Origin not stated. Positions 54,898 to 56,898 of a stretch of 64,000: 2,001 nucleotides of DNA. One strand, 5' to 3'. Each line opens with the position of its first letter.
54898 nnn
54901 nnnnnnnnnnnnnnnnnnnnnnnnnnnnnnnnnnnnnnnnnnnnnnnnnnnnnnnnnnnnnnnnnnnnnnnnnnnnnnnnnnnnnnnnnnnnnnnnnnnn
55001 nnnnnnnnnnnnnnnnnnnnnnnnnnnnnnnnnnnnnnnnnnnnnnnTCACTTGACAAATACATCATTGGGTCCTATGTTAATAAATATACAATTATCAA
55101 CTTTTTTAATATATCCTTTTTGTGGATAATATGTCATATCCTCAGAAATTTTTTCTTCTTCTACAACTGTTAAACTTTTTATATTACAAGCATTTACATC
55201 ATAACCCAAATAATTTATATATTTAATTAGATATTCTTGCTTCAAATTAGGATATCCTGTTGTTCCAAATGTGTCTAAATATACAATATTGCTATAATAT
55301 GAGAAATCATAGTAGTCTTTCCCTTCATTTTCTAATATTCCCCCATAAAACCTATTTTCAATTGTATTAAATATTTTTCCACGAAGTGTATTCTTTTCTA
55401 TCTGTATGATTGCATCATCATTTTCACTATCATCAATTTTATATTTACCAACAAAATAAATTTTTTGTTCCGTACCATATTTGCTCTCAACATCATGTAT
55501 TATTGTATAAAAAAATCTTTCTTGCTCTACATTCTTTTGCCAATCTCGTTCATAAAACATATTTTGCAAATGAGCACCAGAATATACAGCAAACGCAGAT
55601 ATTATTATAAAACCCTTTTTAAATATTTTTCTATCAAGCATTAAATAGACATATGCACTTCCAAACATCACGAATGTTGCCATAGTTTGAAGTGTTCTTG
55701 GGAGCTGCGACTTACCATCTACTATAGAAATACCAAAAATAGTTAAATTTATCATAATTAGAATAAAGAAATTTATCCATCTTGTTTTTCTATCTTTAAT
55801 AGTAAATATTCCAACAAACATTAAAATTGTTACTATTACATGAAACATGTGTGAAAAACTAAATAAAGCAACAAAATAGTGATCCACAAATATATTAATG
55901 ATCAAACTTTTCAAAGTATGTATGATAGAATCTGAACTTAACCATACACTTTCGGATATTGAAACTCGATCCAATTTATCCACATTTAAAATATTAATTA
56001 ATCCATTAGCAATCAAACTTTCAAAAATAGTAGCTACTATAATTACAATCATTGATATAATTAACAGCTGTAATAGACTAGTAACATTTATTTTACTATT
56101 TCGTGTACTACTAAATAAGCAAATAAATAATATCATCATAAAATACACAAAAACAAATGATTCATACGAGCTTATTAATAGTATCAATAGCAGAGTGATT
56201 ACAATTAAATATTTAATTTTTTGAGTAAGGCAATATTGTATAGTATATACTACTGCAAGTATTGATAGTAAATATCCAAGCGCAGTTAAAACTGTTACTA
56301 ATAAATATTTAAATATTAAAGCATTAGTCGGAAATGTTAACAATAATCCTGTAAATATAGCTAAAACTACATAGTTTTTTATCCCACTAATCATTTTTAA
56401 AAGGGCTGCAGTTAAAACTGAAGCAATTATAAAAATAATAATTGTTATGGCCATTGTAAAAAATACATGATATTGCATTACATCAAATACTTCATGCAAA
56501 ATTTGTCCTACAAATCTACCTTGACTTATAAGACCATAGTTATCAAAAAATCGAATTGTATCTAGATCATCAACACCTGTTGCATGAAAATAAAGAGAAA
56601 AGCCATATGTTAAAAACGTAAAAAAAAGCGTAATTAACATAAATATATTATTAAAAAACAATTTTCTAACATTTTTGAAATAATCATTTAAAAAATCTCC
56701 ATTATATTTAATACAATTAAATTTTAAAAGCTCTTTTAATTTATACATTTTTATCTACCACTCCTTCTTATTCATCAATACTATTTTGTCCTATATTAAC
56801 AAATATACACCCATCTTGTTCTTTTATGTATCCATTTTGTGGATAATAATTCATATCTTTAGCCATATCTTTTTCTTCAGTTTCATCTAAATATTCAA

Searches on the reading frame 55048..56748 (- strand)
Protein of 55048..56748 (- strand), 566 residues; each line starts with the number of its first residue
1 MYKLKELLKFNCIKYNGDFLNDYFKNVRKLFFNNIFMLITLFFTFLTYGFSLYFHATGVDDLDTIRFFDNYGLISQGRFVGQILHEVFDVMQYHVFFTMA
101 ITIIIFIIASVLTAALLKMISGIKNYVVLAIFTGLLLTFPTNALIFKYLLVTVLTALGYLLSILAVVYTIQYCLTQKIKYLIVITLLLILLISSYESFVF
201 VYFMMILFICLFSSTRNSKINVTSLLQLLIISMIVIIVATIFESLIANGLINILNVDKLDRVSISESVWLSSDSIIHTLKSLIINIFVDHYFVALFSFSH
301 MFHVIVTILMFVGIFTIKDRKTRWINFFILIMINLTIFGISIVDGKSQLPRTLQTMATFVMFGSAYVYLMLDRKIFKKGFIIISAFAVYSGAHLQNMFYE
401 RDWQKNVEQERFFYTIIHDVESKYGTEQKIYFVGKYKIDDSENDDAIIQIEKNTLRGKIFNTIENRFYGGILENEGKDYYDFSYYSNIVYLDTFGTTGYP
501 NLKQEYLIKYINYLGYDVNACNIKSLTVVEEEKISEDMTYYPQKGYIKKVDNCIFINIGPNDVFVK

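Call 19: find_encoding_contigs(protein=window:55048-56748:-, flank=10000, max_places=1)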
Protein window:55048-56748:- (566 aa): no gene with exactly this product is on record in the collection.

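Call 51: search_protein_families(library=pfam, proteins=[window:55048-56748:-], max_evalue=0.0001)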
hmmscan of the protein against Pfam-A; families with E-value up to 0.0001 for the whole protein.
window:55048-56748:- (566 aa): 1 family
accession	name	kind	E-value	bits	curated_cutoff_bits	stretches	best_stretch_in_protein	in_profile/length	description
PF14264.12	Glucos_trans_II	-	1.3e-11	44.7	30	1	63-368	13-317/317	Glucosyl transferase GtrII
